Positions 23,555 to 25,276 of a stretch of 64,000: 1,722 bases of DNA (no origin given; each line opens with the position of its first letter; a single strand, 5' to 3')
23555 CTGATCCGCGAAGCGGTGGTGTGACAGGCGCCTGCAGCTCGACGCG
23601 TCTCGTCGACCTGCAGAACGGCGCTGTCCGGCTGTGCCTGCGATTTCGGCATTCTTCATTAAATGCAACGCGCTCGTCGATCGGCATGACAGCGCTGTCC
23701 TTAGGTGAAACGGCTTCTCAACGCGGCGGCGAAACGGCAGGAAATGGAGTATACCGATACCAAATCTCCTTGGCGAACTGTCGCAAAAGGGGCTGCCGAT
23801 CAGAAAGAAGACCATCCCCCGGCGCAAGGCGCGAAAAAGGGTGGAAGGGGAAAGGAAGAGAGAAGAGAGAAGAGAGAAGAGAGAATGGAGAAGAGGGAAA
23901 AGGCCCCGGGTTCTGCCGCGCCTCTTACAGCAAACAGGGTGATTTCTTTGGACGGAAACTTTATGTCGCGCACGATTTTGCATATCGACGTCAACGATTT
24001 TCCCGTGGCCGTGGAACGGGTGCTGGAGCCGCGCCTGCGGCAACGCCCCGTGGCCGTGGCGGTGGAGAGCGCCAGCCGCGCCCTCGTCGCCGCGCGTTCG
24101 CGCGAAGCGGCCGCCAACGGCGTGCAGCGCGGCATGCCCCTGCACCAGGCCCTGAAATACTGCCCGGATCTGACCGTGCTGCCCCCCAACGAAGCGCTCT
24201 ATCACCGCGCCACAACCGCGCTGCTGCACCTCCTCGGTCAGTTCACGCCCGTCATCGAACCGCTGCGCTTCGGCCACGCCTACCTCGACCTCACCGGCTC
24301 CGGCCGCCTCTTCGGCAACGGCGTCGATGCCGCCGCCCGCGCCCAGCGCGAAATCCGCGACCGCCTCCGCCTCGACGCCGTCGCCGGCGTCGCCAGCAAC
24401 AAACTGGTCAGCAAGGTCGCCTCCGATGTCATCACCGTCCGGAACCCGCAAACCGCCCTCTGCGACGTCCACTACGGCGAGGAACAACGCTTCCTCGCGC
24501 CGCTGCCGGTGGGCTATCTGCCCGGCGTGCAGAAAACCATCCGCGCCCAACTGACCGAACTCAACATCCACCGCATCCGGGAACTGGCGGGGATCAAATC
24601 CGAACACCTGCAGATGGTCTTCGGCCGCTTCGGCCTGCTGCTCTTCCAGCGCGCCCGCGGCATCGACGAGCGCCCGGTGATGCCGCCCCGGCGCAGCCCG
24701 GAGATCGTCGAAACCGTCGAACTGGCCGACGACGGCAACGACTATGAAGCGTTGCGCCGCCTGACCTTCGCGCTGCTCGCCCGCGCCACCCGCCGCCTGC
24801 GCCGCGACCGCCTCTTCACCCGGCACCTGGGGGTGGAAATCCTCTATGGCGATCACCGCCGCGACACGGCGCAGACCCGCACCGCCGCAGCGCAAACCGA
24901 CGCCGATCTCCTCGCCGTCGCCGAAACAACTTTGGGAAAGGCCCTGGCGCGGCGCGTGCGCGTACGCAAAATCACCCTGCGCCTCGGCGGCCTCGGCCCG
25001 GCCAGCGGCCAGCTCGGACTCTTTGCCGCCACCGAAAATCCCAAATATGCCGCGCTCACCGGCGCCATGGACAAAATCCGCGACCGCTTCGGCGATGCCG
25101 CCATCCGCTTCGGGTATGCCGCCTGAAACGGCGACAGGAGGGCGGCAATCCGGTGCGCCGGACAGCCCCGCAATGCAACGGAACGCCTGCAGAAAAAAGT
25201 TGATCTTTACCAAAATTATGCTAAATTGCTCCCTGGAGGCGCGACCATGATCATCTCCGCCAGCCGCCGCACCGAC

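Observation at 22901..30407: Non-canonical SOS mutagenesis cassette: lexA-imuB-DUF1848-GNAT-fold protein-dnaE2 with no imuA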

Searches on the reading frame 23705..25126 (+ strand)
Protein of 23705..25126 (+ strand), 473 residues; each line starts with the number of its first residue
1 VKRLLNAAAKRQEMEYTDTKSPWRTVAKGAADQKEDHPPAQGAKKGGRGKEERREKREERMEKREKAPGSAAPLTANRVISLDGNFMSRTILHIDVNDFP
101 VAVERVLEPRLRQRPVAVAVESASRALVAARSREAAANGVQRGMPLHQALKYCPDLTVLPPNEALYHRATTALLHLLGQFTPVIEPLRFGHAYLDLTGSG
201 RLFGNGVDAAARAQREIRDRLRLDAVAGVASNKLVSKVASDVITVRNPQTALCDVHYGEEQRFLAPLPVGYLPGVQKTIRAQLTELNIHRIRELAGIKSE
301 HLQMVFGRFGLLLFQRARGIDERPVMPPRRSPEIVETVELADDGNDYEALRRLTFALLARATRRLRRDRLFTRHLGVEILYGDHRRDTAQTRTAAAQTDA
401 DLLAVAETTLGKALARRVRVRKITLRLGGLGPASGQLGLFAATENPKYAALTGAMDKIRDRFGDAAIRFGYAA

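Call 5: search_protein_families(library=pfam, proteins=[window:23705-25126:+], max_evalue=0.01)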
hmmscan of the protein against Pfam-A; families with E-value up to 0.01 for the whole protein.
window:23705-25126:+ (473 aa): 3 families
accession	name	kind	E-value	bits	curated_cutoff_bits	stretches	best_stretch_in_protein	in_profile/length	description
PF00817.25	IMS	-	1.7e-38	132.3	23.2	1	94-241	1-148/148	impB/mucB/samB family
PF11799.13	IMS_C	-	8.8e-10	39.4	20.7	1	336-435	6-104/109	impB/mucB/samB family C-terminal domain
PF21999.2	IMS_HHH_1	-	4.3e-07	30.7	27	1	272-321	3-53/53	DNA polymerase-iota, thumb domain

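Call 6: search_protein_families(library=ncbifam, proteins=[window:23705-25126:+], max_evalue=0.01)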
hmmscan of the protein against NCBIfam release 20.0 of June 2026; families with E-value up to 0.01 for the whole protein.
window:23705-25126:+ (473 aa): 10 families
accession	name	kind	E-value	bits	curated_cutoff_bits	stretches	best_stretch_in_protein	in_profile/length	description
NF002677.0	PRK02406.1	equivalog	1.2e-60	205.5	256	1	87-426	4-341/357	DNA polymerase IV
NF002848.0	PRK03103.1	subfamily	9.8e-59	198.8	381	1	87-470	2-389/410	DNA polymerase IV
NF003015.0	PRK03858.1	subfamily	1.8e-57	195.2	367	1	89-468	7-381/399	DNA polymerase IV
NF002751.0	PRK02794.1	equivalog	1.4e-55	188.9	371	1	84-472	33-417/425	DNA polymerase IV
NF002492.0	PRK01810.1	equivalog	1.3e-54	185.5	399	1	88-470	9-392/412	DNA polymerase IV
NF002882.0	PRK03348.1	equivalog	3.6e-49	167.8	389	1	87-448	3-361/461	DNA polymerase IV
NF010731.0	PRK14133.1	equivalog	6.5e-40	137.4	362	1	87-426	1-332/352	DNA polymerase IV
NF002883.0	PRK03352.1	equivalog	1.6e-34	119.6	330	1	87-427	3-339/347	DNA polymerase IV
NF002292.0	PRK01216.1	equivalog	6.5e-25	87.9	339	1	91-352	3-263/351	DNA polymerase IV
NF002955.0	PRK03609.1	subfamily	3.8e-20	72.2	431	1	94-468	5-390/422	translesion error-prone DNA polymerase V subunit UmuC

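Call 26: find_homologous_proteins(query=window:23963-25126:+)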
Query window:23963-25126:+ (387 aa): 823 proteins with E <= 0.001 among 8000 candidates; the best 120 are listed.
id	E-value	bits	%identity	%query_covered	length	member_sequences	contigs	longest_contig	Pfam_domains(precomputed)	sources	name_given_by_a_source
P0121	5.7e-247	837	100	100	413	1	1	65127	PF11799.14,PF00817.26,PF21999.3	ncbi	-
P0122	1.1e-205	701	85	100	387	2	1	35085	PF11799.14,PF00817.26,PF21999.3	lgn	-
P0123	7.3e-175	600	75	100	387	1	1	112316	PF11799.14,PF00817.26,PF21999.3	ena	-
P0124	1.3e-164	566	71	100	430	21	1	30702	PF11799.14,PF00817.26,PF21999.3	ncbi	-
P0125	1.6e-164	566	71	100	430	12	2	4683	PF11799.14,PF00817.26,PF21999.3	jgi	-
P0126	5.1e-164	564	72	100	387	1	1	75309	PF11799.14,PF00817.26,PF21999.3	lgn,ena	-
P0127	3.7e-162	558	67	100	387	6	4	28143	PF11799.14,PF00817.26,PF21999.3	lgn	-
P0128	5.3e-162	557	71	100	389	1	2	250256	PF11799.14,PF00817.26,PF21999.3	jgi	jgi:DNA polymerase-4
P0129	3.0e-159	548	66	100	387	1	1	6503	PF11799.14,PF00817.26,PF21999.3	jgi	jgi:DNA polymerase IV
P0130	1.4e-158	546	66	100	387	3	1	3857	PF11799.14,PF00817.26,PF21999.3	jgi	jgi:DNA polymerase IV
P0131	8.3e-157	540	68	100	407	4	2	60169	PF11799.14,PF00817.26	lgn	-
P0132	5.7e-156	537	69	99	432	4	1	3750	PF11799.14,PF00817.26,PF21999.3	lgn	-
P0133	1.3e-155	536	68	100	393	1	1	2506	PF11799.14,PF00817.26,PF21999.3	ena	-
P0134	1.1e-152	527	65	100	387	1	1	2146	PF11799.14,PF00817.26,PF21999.3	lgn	-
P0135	2.2e-152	526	65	100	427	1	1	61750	PF11799.14,PF00817.26,PF21999.3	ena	-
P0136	5.3e-152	524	67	100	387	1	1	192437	PF11799.14,PF00817.26,PF21999.3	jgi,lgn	-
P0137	4.0e-150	518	64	100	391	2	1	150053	PF11799.14,PF00817.26,PF21999.3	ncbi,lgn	-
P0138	1.7e-149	516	65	100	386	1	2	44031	PF11799.14,PF00817.26,PF21999.3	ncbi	-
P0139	2.5e-148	512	62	100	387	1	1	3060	PF11799.14,PF00817.26,PF21999.3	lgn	-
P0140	3.6e-146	505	64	100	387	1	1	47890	PF11799.14,PF00817.26,PF21999.3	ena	-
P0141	4.3e-146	505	63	100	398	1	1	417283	PF11799.14,PF00817.26,PF21999.3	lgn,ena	-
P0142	4.9e-146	505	62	100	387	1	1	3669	PF11799.14,PF00817.26,PF21999.3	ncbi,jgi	-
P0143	5.3e-146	505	63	99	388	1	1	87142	PF11799.14,PF00817.26,PF21999.3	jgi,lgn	jgi:DNA polymerase-4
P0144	6.5e-146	504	62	100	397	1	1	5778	PF11799.14,PF00817.26,PF21999.3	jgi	-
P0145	6.5e-146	504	62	100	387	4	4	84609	PF11799.14,PF00817.26,PF21999.3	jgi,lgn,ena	-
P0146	1.0e-145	504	64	100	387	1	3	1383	PF11799.14,PF00817.26,PF21999.3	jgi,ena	-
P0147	3.2e-145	502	62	100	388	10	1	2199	PF11799.14,PF00817.26,PF21999.3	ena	-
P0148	7.2e-145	501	61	100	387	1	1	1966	PF11799.14,PF00817.26,PF21999.3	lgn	-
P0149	8.4e-145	501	62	100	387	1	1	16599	PF11799.14,PF00817.26,PF21999.3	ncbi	-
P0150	2.1e-144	499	63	100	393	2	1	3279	PF11799.14,PF00817.26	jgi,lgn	-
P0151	8.7e-143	494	61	100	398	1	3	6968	PF11799.14,PF00817.26,PF21999.3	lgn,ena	-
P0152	8.8e-143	494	62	96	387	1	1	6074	PF11799.14,PF00817.26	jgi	jgi:DNA polymerase IV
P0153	1.1e-142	494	62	100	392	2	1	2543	PF11799.14,PF00817.26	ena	-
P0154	2.8e-142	492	61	100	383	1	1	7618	PF11799.14,PF00817.26,PF21999.3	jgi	-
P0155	4.0e-142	492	62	100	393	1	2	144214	PF11799.14,PF00817.26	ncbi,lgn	-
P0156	2.0e-141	490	60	100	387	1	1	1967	PF11799.14,PF00817.26,PF21999.3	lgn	-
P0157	2.2e-140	486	62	100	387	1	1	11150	PF11799.14,PF00817.26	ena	-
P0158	4.9e-140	485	60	100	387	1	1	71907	PF11799.14,PF00817.26,PF21999.3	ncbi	-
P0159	2.4e-139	483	60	100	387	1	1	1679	PF11799.14,PF00817.26,PF21999.3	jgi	jgi:DNA polymerase-4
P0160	6.7e-139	481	60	100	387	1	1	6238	PF11799.14,PF00817.26,PF21999.3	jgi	jgi:DNA polymerase IV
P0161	1.2e-138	480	59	100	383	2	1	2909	PF11799.14,PF00817.26,PF21999.3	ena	-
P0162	4.3e-138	479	60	100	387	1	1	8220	PF11799.14,PF00817.26,PF21999.3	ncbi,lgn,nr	ncbi:hypothetical protein JW935_12160 [candidate division KSB1 bacterium]|nr:hypothetical protein [c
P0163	1.1e-137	477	58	100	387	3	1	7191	PF11799.14,PF00817.26,PF21999.3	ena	-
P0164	1.1e-136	474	59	100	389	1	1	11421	PF11799.14,PF00817.26,PF21999.3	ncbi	-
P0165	1.5e-136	474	59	100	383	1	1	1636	PF11799.14,PF00817.26,PF21999.3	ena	-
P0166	9.1e-135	468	59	100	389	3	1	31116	PF11799.14,PF00817.26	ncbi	-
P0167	9.3e-133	461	57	100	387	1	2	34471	PF11799.14,PF00817.26,PF21999.3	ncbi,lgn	-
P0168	1.4e-132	460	59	100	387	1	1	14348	PF11799.14,PF00817.26,PF21999.3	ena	-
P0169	1.9e-132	460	60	100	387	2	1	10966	PF11799.14,PF00817.26,PF21999.3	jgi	jgi:DNA polymerase IV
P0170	2.2e-132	460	56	100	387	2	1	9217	PF11799.14,PF00817.26,PF21999.3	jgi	-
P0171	5.8e-131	455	59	99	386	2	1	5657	PF11799.14,PF00817.26,PF21999.3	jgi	-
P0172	4.2e-129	449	58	99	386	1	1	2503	PF11799.14,PF00817.26,PF21999.3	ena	-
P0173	9.1e-129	448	58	100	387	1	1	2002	PF11799.14,PF00817.26,PF21999.3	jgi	jgi:DNA polymerase IV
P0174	1.3e-128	447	57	99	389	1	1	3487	PF11799.14,PF00817.26,PF21999.3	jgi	jgi:DNA polymerase-4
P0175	1.6e-128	447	57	100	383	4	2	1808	PF11799.14,PF00817.26,PF21999.3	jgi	-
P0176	2.0e-128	447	57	100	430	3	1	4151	PF11799.14,PF00817.26,PF21999.3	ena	-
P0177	1.5e-127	444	56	100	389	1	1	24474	PF11799.14,PF00817.26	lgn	-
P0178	3.7e-127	443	57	99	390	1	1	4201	PF11799.14,PF00817.26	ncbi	-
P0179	5.1e-127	442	54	100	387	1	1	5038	PF11799.14,PF00817.26,PF21999.3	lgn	-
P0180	9.2e-127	441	57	99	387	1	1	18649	PF11799.14,PF00817.26,PF21999.3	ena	-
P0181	8.3e-126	438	55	100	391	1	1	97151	PF11799.14,PF00817.26,PF21999.3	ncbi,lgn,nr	ncbi:hypothetical protein JXA70_03405 [candidate division KSB1 bacterium]|nr:hypothetical protein [c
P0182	2.1e-125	437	57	100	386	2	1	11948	PF11799.14,PF00817.26,PF21999.3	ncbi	-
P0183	1.1e-124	435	55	100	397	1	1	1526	PF11799.14,PF00817.26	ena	-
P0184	1.5e-124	434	56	100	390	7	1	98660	PF11799.14,PF00817.26,PF21999.3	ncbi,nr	ncbi:hypothetical protein GF407_09095 [candidate division KSB1 bacterium]|nr:hypothetical protein [c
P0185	2.5e-124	433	60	93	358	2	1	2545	PF11799.14,PF00817.26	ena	-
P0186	6.5e-124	432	56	100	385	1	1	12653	PF11799.14,PF00817.26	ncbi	-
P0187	1.4e-123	431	55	99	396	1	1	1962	PF11799.14,PF00817.26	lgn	-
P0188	2.0e-123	430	55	100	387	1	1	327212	PF11799.14,PF00817.26,PF21999.3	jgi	jgi:DNA polymerase IV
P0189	4.2e-123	429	56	100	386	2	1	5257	PF11799.14,PF00817.26,PF21999.3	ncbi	-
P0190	1.1e-122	428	55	100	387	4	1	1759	PF11799.14,PF00817.26,PF21999.3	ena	-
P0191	1.4e-122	428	56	100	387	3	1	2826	PF11799.14,PF00817.26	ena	-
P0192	2.2e-122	427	56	99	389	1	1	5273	PF11799.14,PF00817.26,PF21999.3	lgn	-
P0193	3.3e-122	426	57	99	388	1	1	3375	PF11799.14,PF00817.26,PF21999.3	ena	-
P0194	5.6e-122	426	56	100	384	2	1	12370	PF11799.14,PF00817.26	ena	-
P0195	3.2e-121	423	56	99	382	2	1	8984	PF11799.14,PF00817.26,PF11798.15,PF21999.3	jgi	jgi:DNA polymerase-4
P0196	4.9e-120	419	56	100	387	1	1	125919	PF11799.14,PF00817.26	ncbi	-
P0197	1.9e-119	417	55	100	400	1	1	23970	PF11799.14,PF00817.26,PF21999.3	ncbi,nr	ncbi:hypothetical protein JXA02_05650 [candidate division KSB1 bacterium]|nr:hypothetical protein [c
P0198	2.8e-119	417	56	100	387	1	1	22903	PF11799.14,PF00817.26,PF21999.3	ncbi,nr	ncbi:hypothetical protein JW992_01195 [candidate division KSB1 bacterium]|nr:hypothetical protein [c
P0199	4.3e-118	413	54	100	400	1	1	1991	PF11799.14,PF00817.26,PF21999.3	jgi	jgi:DNA polymerase-4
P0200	1.1e-116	408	56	95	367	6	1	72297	PF11799.14,PF00817.26,PF21999.3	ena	-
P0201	3.3e-116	407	57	95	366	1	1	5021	PF11799.14,PF00817.26,PF21999.3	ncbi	-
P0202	4.0e-116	406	53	100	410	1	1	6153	PF11799.14,PF00817.26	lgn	-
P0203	2.1e-114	401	54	100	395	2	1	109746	PF11799.14,PF00817.26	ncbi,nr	ncbi:MAG: hypothetical protein ONB24_05780 [candidate division KSB1 bacterium]|nr:hypothetical prote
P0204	4.0e-114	400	53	100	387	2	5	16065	PF11799.14,PF00817.26,PF21999.3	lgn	-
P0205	5.4e-114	399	53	100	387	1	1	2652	PF11799.14,PF00817.26,PF21999.3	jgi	jgi:DNA polymerase-4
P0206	1.4e-113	398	52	99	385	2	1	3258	PF11799.14,PF00817.26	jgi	-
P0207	3.9e-112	393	54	99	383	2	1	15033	PF11799.14,PF00817.26,PF11798.15,PF21999.3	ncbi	-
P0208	7.6e-110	386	54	99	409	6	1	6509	PF11799.14,PF00817.26,PF11798.15,PF21999.3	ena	-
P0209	9.0e-110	385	54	100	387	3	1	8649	PF11799.14,PF00817.26,PF21999.3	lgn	-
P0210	6.5e-107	376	51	99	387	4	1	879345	PF11799.14,PF00817.26,PF11798.15,PF21999.3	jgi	jgi:DNA polymerase-4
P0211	1.9e-105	371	51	99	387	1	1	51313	PF11799.14,PF00817.26,PF21999.3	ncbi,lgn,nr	ncbi:MAG: DNA polymerase IV [candidate division KSB1 bacterium]|nr:DNA polymerase IV [candidate divi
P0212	4.1e-102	360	48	99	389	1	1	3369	PF11799.14,PF00817.26,PF21999.3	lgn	-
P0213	1.8e-98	348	46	99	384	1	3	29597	PF11799.14,PF00817.26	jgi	-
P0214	2.7e-97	344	48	99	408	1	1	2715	PF11799.14,PF00817.26,PF21999.3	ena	-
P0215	7.3e-97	343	75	56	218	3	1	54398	PF00817.26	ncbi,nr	ncbi:MAG TPA: DNA polymerase IV, partial [bacterium]|nr:DNA polymerase IV [bacterium]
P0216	1.7e-96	342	47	99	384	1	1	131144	PF11799.14,PF00817.26,PF21999.3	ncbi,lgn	-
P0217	3.7e-94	334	48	98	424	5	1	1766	PF11799.14,PF00817.26,PF11798.15,PF21999.3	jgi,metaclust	metaclust:\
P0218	1.5e-92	329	62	67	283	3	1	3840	PF00817.26,PF21999.3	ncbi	ncbi:MAG: DNA polymerase IV, partial [Calditrichaeota bacterium]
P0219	3.0e-92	328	47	97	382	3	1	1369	PF11799.14,PF00817.26,PF21999.3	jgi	jgi:DNA polymerase-4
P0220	3.5e-92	328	46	99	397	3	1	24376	PF11799.14,PF00817.26,PF11798.15,PF21999.3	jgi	-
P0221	4.8e-92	327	47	98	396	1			PF11799.14,PF00817.26,PF21999.3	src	-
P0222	2.0e-91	325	49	97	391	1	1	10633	PF11799.14,PF00817.26,PF21999.3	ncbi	-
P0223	7.4e-91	323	48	99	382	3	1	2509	PF11799.14,PF00817.26,PF21999.3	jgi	-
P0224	2.9e-90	321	49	99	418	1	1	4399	PF11799.14,PF00817.26,PF21999.3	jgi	jgi:DNA polymerase-4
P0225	3.6e-90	321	52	84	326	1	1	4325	PF11799.14,PF00817.26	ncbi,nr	ncbi:MAG: hypothetical protein ONA69_05155, partial [candidate division KSB1 bacterium]|nr:hypotheti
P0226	4.6e-90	321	46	100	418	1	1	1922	PF11799.14,PF00817.26,PF21999.3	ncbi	-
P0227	1.9e-89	319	49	96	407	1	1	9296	PF11799.14,PF00817.26,PF21999.3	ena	-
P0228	5.8e-89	317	46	99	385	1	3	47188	PF11799.14,PF00817.26,PF21999.3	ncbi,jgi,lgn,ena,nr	ncbi:MAG TPA: DNA polymerase IV [bacterium]|nr:DNA polymerase IV [bacterium]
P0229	7.9e-89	317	48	99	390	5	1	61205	PF11799.14,PF00817.26,PF21999.3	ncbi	-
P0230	2.3e-88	315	47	100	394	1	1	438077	PF11799.14,PF00817.26,PF11798.15,PF21999.3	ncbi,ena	-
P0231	3.4e-88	314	47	98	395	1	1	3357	PF11799.14,PF00817.26,PF21999.3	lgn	-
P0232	3.5e-88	314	49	99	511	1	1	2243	PF11799.14,PF00817.26,PF21999.3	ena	-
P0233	4.4e-88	314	45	93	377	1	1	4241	PF11799.14,PF00817.26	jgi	jgi:DNA polymerase-4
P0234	1.4e-87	312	62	63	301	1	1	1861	PF00817.26,PF21999.3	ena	-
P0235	3.7e-87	311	46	99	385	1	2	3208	PF11799.14,PF00817.26,PF21999.3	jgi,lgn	jgi:DNA polymerase-4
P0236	3.9e-87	311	46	97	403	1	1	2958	PF11799.14,PF00817.26,PF11798.15,PF21999.3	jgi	jgi:DNA polymerase-4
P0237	7.1e-87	310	48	99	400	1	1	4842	PF11799.14,PF00817.26,PF21999.3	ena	-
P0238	3.9e-86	308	41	99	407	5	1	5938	PF11799.14,PF00817.26,PF21999.3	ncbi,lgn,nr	ncbi:hypothetical protein JW964_28325 [candidate division KSB1 bacterium]|nr:hypothetical protein [c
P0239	6.2e-86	307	47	100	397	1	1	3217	PF11799.14,PF00817.26,PF11798.15,PF21999.3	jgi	-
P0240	1.6e-85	306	47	98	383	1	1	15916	PF11799.14,PF00817.26,PF21999.3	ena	-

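Call 29: find_related_loci(query=A1, collection=genome_contigs, flank=10000)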
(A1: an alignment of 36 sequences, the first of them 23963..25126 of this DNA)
Query A1 (387 aa) in genome_contigs; peptide patterns used: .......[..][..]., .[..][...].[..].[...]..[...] (x = any residue, [..] = any of these).
599 stretches matched a pattern (row limit reached: there are more); 551 encode a relative of the query (tblastn E <= 1e-3); the best 80 are kept; 80 distinct loci.
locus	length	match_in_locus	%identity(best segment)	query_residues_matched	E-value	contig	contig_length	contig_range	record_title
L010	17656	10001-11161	85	1-387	0e+0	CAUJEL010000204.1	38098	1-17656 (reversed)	MAG: candidate division KSB1 bacterium isolate KLAP87 genome assembly, contig: KLAP87_53857, whole genome shotgun sequen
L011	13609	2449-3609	71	1-387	7e-169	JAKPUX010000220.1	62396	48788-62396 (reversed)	MAG: bacterium isolate USPA_maxbin.129 k141_319746, whole genome shotgun sequence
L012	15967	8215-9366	69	1-384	4e-158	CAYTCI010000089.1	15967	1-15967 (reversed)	MAG TPA_asm: uncultured Cytophagia bacterium isolate SRP220891_co4_34 genome assembly, contig: NODE_6254_length_15967_co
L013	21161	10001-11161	68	1-387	9e-154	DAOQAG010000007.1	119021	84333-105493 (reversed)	MAG TPA_asm: bacterium isolate AMR_MDS_1268 NODE_72_length_119021_cov_7.157608, whole genome shotgun sequence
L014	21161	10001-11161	63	1-387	2e-147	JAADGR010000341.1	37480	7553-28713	MAG: Calditrichota bacterium isolate M_MetaBat.126 contig-127_1931, whole genome shotgun sequence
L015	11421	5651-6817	59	1-387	4e-147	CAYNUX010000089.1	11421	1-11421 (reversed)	MAG TPA_asm: uncultured Cytophagia bacterium isolate binchicken_co8_151 genome assembly, contig: NODE_10784_length_11421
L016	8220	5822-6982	60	1-387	3e-146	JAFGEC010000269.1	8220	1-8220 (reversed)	MAG: candidate division KSB1 bacterium isolate Zod_Metabat.1209 k87_3966553, whole genome shotgun sequence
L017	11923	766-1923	62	1-386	2e-145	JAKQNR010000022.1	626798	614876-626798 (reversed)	MAG: bacterium isolate USDV_metabat.161 k141_404148, whole genome shotgun sequence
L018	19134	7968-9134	59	1-387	3e-144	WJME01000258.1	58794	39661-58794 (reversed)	MAG: candidate division KSB1 bacterium isolate Bin_228 k141_3804791, whole genome shotgun sequence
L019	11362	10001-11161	57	1-387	9e-142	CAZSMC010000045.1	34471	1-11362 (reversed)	MAG TPA_asm: uncultured Cytophagia bacterium isolate binchicken_co17_2 genome assembly, contig: NODE_3513_length_34471_c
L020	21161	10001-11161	67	1-387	6e-167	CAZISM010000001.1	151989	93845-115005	MAG TPA_asm: uncultured Cytophagia bacterium isolate binchicken_co66_257 genome assembly, contig: NODE_157_length_151989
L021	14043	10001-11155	55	1-386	5e-135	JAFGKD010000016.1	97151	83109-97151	MAG: candidate division KSB1 bacterium isolate Zod_Metabat.31 k87_1872433, whole genome shotgun sequence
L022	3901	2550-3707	56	1-387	1e-138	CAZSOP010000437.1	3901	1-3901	MAG TPA_asm: uncultured Cytophagia bacterium isolate binchicken_co8_16 genome assembly, contig: NODE_47327_length_3901_c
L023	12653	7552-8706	56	1-387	4e-131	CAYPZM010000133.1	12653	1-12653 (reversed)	MAG TPA_asm: uncultured Cytophagia bacterium isolate SRP141376_co2_249 genome assembly, contig: NODE_9641_length_12653_c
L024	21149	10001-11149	56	1-384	4e-125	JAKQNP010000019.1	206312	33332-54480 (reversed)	MAG: bacterium isolate USDV_metabat.15 k141_1003830, whole genome shotgun sequence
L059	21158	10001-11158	64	1-386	4e-155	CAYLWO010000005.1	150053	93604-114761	MAG TPA_asm: uncultured Cytophagia bacterium isolate binchicken_co66_61 genome assembly, contig: NODE_163_length_150053_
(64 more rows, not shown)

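Call 42: search_solved_structures(query=window:23963-25126:+, max_evalue=1e-10, show_alignments=2)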
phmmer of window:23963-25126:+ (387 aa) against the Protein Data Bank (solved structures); distinct sequences matched with E-value up to 1e-10: 69 (the best 60 are shown).
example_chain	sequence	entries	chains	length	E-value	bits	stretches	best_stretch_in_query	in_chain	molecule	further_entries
6jup_F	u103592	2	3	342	5.2e-40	141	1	2-329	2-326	DNA polymerase IV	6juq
6juq_A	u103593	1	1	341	6.5e-40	140.7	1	2-329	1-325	DNA polymerase IV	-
4ir1_F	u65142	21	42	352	1.1e-39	140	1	2-331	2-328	DNA polymerase IV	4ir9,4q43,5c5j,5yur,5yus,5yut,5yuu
4r8u_A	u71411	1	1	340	1.9e-39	139.2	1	2-328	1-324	DNA polymerase IV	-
4irc_F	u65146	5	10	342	5.3e-39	137.7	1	2-329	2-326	DNA polymerase IV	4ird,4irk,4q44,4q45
4r8u_B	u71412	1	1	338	5.8e-39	137.6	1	3-328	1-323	DNA polymerase IV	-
7yll_A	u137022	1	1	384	1.1e-34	123.5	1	1-382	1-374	DNA polymerase IV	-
4f4w_A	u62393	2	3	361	3.1e-25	92.4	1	5-271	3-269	DNA polymerase IV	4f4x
4f50_A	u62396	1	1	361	4.2e-25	92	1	5-247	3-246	DNA polymerase IV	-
1k1q_A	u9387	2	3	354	5.9e-25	91.5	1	5-239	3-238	DBH protein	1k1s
3bq0_A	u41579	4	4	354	8.1e-25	91.1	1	5-239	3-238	DNA polymerase IV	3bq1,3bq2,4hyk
4nlg_A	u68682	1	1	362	8.5e-25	91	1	5-239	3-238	DNA polymerase IV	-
4f4y_A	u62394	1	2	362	1e-24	90.7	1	5-233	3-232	DNA polymerase IV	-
1im4_A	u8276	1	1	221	8.6e-24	87.7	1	5-210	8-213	DBH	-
3pr4_A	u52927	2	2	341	2.5e-21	79.6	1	5-269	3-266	DNA polymerase IV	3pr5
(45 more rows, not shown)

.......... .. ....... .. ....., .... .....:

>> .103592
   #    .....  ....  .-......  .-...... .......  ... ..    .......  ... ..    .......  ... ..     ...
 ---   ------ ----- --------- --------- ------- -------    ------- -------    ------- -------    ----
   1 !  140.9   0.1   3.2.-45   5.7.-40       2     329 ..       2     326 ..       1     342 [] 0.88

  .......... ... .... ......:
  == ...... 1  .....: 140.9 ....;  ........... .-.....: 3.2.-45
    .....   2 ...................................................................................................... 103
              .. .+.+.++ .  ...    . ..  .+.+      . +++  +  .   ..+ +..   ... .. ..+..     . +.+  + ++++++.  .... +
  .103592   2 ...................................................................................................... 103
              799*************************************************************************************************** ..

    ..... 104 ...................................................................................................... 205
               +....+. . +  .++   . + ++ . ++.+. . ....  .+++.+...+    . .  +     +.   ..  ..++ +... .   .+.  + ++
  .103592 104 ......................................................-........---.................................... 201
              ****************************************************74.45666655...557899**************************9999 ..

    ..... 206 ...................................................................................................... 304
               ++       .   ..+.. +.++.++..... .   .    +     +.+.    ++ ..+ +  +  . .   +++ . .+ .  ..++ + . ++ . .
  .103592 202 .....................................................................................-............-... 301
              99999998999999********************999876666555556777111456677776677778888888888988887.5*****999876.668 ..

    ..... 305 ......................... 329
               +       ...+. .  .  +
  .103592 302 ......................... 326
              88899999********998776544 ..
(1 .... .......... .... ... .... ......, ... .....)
